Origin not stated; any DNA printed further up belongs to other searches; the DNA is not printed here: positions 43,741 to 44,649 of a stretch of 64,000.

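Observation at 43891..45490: Operonic pair of a minimal nucleotidyltransferase-fold protein and a standalone DUF262 protein: a candidate novel defence module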

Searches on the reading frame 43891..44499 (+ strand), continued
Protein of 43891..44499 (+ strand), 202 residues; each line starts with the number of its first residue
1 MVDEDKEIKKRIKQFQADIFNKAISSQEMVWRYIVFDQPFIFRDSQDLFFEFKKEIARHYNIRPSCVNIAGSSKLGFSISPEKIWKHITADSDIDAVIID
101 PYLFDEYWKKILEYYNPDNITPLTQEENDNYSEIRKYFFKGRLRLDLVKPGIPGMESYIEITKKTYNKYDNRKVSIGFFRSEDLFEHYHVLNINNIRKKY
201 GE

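Call 46: search_dna_similar(query=window:43891-44496:+, collection=plasmids, mode=protein, max_evalue=0.001, max_rows=30)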
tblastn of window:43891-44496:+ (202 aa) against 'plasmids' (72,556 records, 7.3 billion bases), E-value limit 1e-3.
Records with a match: 2; places in all: 2; records where one place covers at least 80% of the query: 1.
Best place of each record, by identity: <60% 2.
By first word of the organism name: Cronobacter 1; Aliarcobacter 1.
By predicted mobility (MOB-suite, as given by PLSDB): non-mobilizable 2.
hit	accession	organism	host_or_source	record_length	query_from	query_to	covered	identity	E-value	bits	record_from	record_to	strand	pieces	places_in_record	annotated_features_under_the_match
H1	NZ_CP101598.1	Cronobacter dublinensis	Cereal-based food (noodle) for infant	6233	34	197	81%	29.9%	1e-6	55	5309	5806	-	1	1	hypothetical protein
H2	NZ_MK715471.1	Aliarcobacter cryaerophilus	Greenshell mussel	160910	39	161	61%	26.9%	7e-5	50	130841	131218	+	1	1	hypothetical protein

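Call 47: search_dna_similar(query=window:43891-44496:+, collection=phages, mode=protein, max_evalue=0.001, max_rows=30)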
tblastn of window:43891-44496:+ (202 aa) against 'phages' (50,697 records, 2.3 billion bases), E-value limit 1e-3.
No match.

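Call 48: get_annotated_region(hit=H1, flank=4000)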
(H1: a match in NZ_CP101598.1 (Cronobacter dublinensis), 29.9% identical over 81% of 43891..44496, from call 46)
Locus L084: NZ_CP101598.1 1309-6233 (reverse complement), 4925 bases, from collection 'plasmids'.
description: Cronobacter dublinensis strain CFSA A84 plasmid pA84-3, complete sequence
organism: Cronobacter dublinensis (NCBI taxid 413497)
taxonomy: Bacteria; Pseudomonadota; Gammaproteobacteria; Enterobacterales; Enterobacteriaceae; Cronobacter; Cronobacter dublinensis
host: -; source: Cereal-based food (noodle) for infant; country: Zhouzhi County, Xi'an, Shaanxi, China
typing (MOB-suite, as given by PLSDB): non-mobilizable
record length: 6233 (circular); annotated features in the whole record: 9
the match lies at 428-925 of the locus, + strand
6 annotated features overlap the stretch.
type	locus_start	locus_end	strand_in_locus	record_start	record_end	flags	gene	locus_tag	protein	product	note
CDS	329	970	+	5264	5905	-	-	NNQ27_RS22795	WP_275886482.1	hypothetical protein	-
CDS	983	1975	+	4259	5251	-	-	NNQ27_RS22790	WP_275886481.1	DUF262 domain-containing protein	-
CDS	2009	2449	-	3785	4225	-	-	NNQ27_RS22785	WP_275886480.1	hypothetical protein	-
CDS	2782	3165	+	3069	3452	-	-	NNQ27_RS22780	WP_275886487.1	hypothetical protein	-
CDS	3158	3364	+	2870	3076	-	-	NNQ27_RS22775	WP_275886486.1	hypothetical protein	-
CDS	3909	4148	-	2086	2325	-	-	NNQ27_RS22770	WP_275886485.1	DUF2442 domain-containing protein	-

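Call 49: get_annotated_region(hit=H2, flank=6000)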
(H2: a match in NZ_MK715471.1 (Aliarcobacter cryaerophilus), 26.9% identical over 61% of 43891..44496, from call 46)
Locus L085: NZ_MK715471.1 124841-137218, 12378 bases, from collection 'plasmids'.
description: Aliarcobacter cryaerophilus strain M830MA plasmid pM830MA, complete sequence
organism: Aliarcobacter cryaerophilus (NCBI taxid 28198)
taxonomy: Bacteria; Campylobacterota; Epsilonproteobacteria; Campylobacterales; Arcobacteraceae; Aliarcobacter; Aliarcobacter cryaerophilus
host: -; source: Greenshell mussel; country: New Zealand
typing (MOB-suite, as given by PLSDB): non-mobilizable
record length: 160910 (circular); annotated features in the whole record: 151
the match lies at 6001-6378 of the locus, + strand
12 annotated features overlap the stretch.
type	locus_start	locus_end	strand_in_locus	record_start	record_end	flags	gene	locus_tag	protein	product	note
CDS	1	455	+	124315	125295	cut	-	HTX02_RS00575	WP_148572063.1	hypothetical protein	-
CDS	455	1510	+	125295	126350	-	-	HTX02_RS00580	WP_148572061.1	hypothetical protein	-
CDS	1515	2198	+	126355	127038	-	-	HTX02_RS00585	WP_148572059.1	hypothetical protein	-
CDS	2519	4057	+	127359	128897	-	istA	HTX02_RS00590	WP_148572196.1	IS21 family transposase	-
CDS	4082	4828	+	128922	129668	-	istB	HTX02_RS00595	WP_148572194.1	IS21-like element helper ATPase IstB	-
CDS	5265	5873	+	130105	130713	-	-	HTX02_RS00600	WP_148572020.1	biosynthetic peptidoglycan transglycosylase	GO:0071555 - cell wall organization [Evidence IEA]; GO:0009252 - peptidoglycan biosynthetic process [Evidence IEA]; ...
CDS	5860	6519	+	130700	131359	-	-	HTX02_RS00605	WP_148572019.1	hypothetical protein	-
CDS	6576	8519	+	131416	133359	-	-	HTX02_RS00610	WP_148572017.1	DUF4365 domain-containing protein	-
CDS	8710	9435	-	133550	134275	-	-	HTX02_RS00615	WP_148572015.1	phospholipase D-like domain-containing protein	-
CDS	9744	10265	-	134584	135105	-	-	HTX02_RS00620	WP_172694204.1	hypothetical protein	-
CDS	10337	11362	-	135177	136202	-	-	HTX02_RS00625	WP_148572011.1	hypothetical protein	-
CDS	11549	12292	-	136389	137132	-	-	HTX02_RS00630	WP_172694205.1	TIR domain-containing protein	GO:0007165 - signal transduction [Evidence IEA]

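Call 61: find_related_loci(query=A1, collection=viral_contigs, flank=6000)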
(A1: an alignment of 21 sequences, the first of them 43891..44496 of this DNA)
Query A1 (202 aa) in viral_contigs; peptide patterns used: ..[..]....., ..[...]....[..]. (x = any residue, [..] = any of these).
53 stretches matched a pattern; 10 encode a relative of the query (tblastn E <= 1e-3); 10 distinct loci.
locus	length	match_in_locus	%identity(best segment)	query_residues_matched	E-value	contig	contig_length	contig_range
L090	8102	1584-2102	27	32-199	6e-15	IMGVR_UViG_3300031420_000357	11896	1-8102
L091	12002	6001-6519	29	32-199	1e-13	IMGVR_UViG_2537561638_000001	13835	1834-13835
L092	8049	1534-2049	29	32-198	3e-12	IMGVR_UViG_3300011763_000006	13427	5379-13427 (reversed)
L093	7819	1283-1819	25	12-197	5e-12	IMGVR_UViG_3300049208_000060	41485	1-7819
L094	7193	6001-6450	25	10-175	5e-12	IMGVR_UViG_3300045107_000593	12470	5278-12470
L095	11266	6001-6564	22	4-198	3e-11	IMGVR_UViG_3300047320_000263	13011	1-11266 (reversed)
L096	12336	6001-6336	29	32-145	7e-10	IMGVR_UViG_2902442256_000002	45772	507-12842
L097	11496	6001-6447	26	45-196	1e-9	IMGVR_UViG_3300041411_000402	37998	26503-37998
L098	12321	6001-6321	28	18-113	2e-9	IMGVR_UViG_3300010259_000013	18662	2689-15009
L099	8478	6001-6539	39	25-199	2e-10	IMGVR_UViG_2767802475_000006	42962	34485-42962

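Call 65: search_protein_families(library=pfam, proteins=[L075:4853-5797:+, L085:6576-8519:+, L056:8801-9643:-, L056:10170-11441:+, L085:5860-6519:+], max_evalue=0.01)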
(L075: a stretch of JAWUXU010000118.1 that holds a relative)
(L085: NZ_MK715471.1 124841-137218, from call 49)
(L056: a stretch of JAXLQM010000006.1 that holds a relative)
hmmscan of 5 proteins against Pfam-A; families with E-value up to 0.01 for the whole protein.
L075:4853-5797:+ (314 aa): 0 families

L085:6576-8519:+ (647 aa): 1 family
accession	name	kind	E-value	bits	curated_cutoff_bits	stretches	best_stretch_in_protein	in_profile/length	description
PF14280.11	DUF4365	-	1.3e-17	64.6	24.3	1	13-143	1-136/139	Domain of unknown function (DUF4365)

L056:8801-9643:- (280 aa): 2 families
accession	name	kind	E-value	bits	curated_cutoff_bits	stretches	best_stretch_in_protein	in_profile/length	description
PF00665.32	rve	-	9.9e-19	67.9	32.6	1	134-229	3-102/102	Integrase core domain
PF13683.12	rve_3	-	4.8e-06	26.7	26.5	1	218-262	2-46/67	Integrase core domain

L056:10170-11441:+ (423 aa): 2 families
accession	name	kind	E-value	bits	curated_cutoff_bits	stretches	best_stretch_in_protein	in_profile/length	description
PF03235.19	GmrSD_N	-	2.2e-22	80.6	33.2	1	11-155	2-198/199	GmrSD restriction endonuclease, N-terminal domain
PF18870.6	HEPN_RES_NTD1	-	1.6e-06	28.9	27.4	1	350-415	25-92/131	HEPN/RES N-terminal domain 1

L085:5860-6519:+ (219 aa): 0 families

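Call 71: find_encoding_contigs(protein=P0002, flank=6000, max_places=2)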
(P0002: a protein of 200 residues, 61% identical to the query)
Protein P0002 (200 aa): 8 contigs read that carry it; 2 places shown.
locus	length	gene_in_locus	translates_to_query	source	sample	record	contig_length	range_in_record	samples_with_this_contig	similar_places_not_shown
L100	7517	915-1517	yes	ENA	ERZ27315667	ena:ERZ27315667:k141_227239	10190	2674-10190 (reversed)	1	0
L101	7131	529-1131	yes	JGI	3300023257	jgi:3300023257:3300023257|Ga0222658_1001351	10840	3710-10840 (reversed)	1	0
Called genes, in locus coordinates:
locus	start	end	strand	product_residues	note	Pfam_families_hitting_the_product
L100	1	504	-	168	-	?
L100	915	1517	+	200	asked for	-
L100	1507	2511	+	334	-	PF03235:GmrSD_N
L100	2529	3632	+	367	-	-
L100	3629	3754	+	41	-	-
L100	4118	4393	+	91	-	PF04221:RelB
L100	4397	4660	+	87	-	PF05016:ParE_toxin, PF15738:YafQ_toxin, PF05015:HigB-like_toxin (weak)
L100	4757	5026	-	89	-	PF05016:ParE_toxin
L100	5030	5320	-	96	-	-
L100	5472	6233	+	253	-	PF01145:Band_7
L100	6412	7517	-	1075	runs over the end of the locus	PF00932:LTD, PF00801:PKD, PF18911:PKD_4, PF22352:K319L-like_PKD (faint), PF00932:LTD, PF01336:tRNA_anti-codon (faint)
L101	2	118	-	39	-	?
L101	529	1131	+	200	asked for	-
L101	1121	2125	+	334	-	PF03235:GmrSD_N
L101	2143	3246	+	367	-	-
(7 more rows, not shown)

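Call 76: search_protein_families(library=pfam, alignment_id=A4, max_evalue=0.00001)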
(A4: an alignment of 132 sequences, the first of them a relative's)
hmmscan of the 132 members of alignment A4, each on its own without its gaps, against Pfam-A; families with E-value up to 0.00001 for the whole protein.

A. member 1, L001:6744-7262:+ (173 aa): 1 family
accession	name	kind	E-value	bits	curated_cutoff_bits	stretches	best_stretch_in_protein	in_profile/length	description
PF01668.23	SmpB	-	3.1e-63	212.4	27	1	30-170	2-142/143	SmpB protein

B. families by the number of members that match (of 132 scanned): 127 families (the first 25 are shown)
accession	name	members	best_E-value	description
PF00145.23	DNA_methylase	5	1.7e-97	C-5 cytosine-specific DNA methylase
PF00589.27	Phage_integrase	3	2.1e-33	Phage integrase family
PF00330.25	Aconitase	2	3.7e-136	Aconitase family (aconitate hydratase)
PF13548.11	DUF4126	2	1.6e-50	Domain of unknown function (DUF4126)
PF04313.20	HSDR_N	2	6.7e-35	Type I restriction enzyme R protein N terminus (HSDR_N)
PF13358.12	DDE_3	2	4.3e-34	DDE superfamily endonuclease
PF05685.18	Uma2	2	5.6e-29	Putative restriction endonuclease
PF00694.25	Aconitase_C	2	7.8e-29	Aconitase C-terminal domain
PF01555.25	N6_N4_Mtase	2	5.1e-28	DNA methylase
PF01609.27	DDE_Tnp_1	2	4.7e-24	Transposase DDE domain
PF04851.21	ResIII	2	5.5e-20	Type III restriction enzyme, res subunit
PF02233.22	PNTB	1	1.4e-171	NAD(P) transhydrogenase beta subunit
PF02515.22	CoA_transf_3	1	1.8e-166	CoA-transferase family III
PF02538.19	Hydantoinase_B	1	6.4e-149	Hydantoinase B/oxoprolinase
PF01041.23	DegT_DnrJ_EryC1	1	9.3e-131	DegT/DnrJ/EryC1/StrS aminotransferase family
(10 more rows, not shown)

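Call 77: search_protein_families(library=padloc, alignment_id=A4, max_evalue=1e-10)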
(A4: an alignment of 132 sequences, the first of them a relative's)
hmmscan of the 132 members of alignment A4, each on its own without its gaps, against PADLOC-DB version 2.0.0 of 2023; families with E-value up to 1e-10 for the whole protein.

A. member 1, L001:6744-7262:+ (173 aa): 0 families

B. families by the number of members that match (of 132 scanned): 246 families (the first 25 are shown)
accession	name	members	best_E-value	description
PDLC03355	MTase_II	5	5e-168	Type II methyltransferase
PDLC00030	DruM2|DruM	5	4e-141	DNA cytosine methylase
PDLC03378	MTase_II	5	1.8e-112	Type II methyltransferase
PDLC00027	DruM2|DruM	5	2.6e-112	DNA cytosine methylase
PDLC00031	DruM2|DruM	5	5.1e-82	DNA cytosine methylase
PDLC03272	MTase_II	5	6.8e-82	Type II methyltransferase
PDLC03234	MTase_II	5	8.8e-79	Type II methyltransferase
PDLC00033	DruM2|DruM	5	6.9e-72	DNA cytosine methylase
PDLC02650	DrmMII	5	2.1e-68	DrmMII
PDLC03326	MTase_II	5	9.4e-68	Type II methyltransferase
PDLC00026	DruM2|DruM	5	7.9e-62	DNA cytosine methylase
PDLC03237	MTase_II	5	1.1e-53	Type II methyltransferase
PDLC02656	DrmMII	5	6.6e-51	DrmMII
PDLC02649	DrmMII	5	1.1e-50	DrmMII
PDLC03307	MTase_II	5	9.5e-48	Type II methyltransferase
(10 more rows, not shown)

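Call 78: search_dna_similar(query=L085:5860-6516:+, collection=plasmids, mode=protein, max_evalue=0.001, max_rows=30)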
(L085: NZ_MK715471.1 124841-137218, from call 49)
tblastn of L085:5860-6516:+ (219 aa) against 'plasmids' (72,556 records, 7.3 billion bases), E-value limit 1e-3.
Records with a match: 3; places in all: 3; records where one place covers at least 80% of the query: 1.
Best place of each record, by identity: >=99% 1; <60% 2.
By first word of the organism name: Aliarcobacter 1; Cronobacter 1; Pseudoalteromonas 1.
By predicted mobility (MOB-suite, as given by PLSDB): non-mobilizable 3.
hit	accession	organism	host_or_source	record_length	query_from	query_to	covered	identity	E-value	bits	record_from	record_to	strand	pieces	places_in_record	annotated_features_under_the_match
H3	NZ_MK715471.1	Aliarcobacter cryaerophilus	Greenshell mussel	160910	1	219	100%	99.5%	6e-143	447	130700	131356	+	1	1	hypothetical protein | biosynthetic peptidoglycan transglycosylase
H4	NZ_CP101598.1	Cronobacter dublinensis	Cereal-based food (noodle) for infant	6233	24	120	44%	35.1%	4e-4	48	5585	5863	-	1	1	hypothetical protein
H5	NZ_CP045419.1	Pseudoalteromonas sp. THAF3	pure culture,Surface of a polyethylene ...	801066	53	116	29%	35.9%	5e-4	48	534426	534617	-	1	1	hypothetical protein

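Call 79: search_dna_similar(query=L084:329-967:+, collection=plasmids, mode=protein, max_evalue=0.001, max_rows=30)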
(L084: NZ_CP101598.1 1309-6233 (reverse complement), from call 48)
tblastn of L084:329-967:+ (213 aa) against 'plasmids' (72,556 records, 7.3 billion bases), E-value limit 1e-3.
Records with a match: 2; places in all: 2; records where one place covers at least 80% of the query: 1.
Best place of each record, by identity: >=99% 1; <60% 1.
By first word of the organism name: Cronobacter 1; Aliarcobacter 1.
By predicted mobility (MOB-suite, as given by PLSDB): non-mobilizable 2.
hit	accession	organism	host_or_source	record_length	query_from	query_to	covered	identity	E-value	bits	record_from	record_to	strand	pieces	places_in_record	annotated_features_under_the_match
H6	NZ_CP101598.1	Cronobacter dublinensis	Cereal-based food (noodle) for infant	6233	1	213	100%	100.0%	3e-140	438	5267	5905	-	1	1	hypothetical protein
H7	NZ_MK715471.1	Aliarcobacter cryaerophilus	Greenshell mussel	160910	15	107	44%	35.1%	4e-4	48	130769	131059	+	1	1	hypothetical protein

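Call 80: get_annotated_region(hit=H5, flank=5000)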
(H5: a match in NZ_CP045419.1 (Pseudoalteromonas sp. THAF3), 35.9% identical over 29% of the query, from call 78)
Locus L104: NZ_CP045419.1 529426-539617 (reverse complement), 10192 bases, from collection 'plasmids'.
description: Pseudoalteromonas sp. THAF3 plasmid pTHAF3_a, complete sequence
organism: Pseudoalteromonas sp. THAF3 (NCBI taxid 2587843)
taxonomy: Bacteria; Pseudomonadota; Gammaproteobacteria; Alteromonadales; Pseudoalteromonadaceae; Pseudoalteromonas; Pseudoalteromonas sp. THAF3
host: -; source: pure culture,Surface of a polyethylene microplastic particle present in tank 6 of a marine aquarium ...; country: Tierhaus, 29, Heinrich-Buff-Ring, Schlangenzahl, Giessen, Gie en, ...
typing (MOB-suite, as given by PLSDB): non-mobilizable
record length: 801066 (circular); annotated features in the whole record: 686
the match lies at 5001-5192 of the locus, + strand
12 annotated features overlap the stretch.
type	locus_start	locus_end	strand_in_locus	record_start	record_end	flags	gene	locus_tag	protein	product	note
CDS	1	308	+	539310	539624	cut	-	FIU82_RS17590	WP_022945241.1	hypothetical protein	-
CDS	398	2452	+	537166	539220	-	-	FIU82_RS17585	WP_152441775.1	S9 family peptidase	-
CDS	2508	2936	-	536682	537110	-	-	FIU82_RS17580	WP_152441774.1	organic hydroperoxide resistance protein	-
CDS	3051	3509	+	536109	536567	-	-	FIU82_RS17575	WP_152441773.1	MarR family transcriptional regulator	GO:0006355 - regulation of DNA-templated transcription [Evidence IEA]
CDS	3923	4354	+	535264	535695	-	-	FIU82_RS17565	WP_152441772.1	DUF3990 domain-containing protein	-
CDS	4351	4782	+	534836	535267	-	-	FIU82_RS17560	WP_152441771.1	hypothetical protein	-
CDS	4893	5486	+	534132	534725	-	-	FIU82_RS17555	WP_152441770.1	hypothetical protein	-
CDS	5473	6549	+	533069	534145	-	-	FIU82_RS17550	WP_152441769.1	DUF262 domain-containing protein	-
CDS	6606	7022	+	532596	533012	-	-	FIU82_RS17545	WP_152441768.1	hypothetical protein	-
CDS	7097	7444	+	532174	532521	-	-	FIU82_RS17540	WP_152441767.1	hypothetical protein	-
CDS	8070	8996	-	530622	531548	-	-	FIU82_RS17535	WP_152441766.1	LysR family transcriptional regulator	GO:0006355 - regulation of DNA-templated transcription [Evidence IEA]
CDS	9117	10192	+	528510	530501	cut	-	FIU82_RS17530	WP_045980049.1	ligand-gated channel protein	-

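Call 86: search_protein_families(library=pfam, proteins=[P0022, P0023, P0024, P0025, P0026, P0028, P0029, P0031, P0032, P0034], max_evalue=1)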
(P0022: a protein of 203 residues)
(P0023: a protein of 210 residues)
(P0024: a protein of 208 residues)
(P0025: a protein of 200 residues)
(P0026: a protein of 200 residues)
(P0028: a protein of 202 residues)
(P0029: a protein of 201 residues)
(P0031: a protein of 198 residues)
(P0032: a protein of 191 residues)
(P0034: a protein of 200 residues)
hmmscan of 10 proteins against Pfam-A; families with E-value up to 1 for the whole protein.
P0022 (203 aa): 1 family
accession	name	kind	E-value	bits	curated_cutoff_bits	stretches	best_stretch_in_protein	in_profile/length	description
PF01909.29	NTP_transf_2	-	0.15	12.9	21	1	92-133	28-52/93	Nucleotidyltransferase domain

P0023 (210 aa): 1 family
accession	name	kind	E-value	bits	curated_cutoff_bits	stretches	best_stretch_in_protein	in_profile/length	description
PF07631.16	PSD4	-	0.03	15.2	23.3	1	130-177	42-89/128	Protein of unknown function (DUF1592)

P0024 (208 aa): 0 families

P0025 (200 aa): 1 family
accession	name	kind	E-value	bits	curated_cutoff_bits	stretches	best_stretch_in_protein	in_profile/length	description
PF01909.29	NTP_transf_2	-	0.0042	17.9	21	1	88-131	29-60/93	Nucleotidyltransferase domain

P0026 (200 aa): 2 families
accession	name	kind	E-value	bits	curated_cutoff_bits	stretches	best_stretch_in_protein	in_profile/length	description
PF01909.29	NTP_transf_2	-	0.032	15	21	1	82-118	26-60/93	Nucleotidyltransferase domain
PF03013.19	Pyr_excise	-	0.18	12.6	23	1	144-191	13-65/81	Pyrimidine dimer DNA glycosylase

P0028 (202 aa): 3 families
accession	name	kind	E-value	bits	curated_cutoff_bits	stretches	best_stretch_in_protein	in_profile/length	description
PF03410.18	Peptidase_M44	-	0.039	13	25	1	77-185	244-351/598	Metallopeptidase from vaccinia pox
PF18765.7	Polbeta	-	0.066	13.8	26.9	1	80-113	27-58/93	Polymerase beta, Nucleotidyltransferase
PF01909.29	NTP_transf_2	-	0.068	14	21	1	80-111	28-47/93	Nucleotidyltransferase domain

P0029 (201 aa): 1 family
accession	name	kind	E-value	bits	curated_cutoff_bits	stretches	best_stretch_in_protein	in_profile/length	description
PF01909.29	NTP_transf_2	-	0.041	14.7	21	1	49-122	4-47/93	Nucleotidyltransferase domain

P0031 (198 aa): 3 families
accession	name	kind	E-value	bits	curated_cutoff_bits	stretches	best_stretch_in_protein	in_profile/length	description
PF01909.29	NTP_transf_2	-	0.057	14.3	21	1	60-111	14-47/93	Nucleotidyltransferase domain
PF18765.7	Polbeta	-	0.057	14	26.9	1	83-111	26-52/93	Polymerase beta, Nucleotidyltransferase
PF22036.2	MoaF_like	-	0.067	13.5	27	1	78-114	30-66/94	MoaF-like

P0032 (191 aa): 0 families

P0034 (200 aa): 1 family
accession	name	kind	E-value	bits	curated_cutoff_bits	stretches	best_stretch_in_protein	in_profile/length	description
PF10620.15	MdcG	-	0.16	12.4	26.5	1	60-107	18-61/121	Phosphoribosyl-dephospho-CoA transferase MdcG C-terminal domain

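Call 89: list_cluster_members(proteins=[P0085, P0001])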
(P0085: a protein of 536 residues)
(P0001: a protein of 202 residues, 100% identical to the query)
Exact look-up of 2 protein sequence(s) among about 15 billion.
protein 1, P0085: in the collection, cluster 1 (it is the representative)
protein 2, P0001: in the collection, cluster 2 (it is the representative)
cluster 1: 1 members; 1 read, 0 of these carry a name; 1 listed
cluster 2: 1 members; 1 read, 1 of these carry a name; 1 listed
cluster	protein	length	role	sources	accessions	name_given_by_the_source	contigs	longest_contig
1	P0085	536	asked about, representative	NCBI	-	-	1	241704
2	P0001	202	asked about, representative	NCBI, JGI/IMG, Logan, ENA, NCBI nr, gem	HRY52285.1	MAG TPA: hypothetical protein P5089_00330 [Candidatus Portnoybacteria bacterium] | hypothetical protein [Candidatus Portnoybacteria bacterium]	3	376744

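Call 101: search_dna_similar(query=L105:3286-3891:+, collection=phages, mode=protein, max_evalue=0.001, max_rows=15)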
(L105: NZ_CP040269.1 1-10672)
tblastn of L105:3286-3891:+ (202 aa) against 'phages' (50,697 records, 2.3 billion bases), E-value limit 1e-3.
No match.
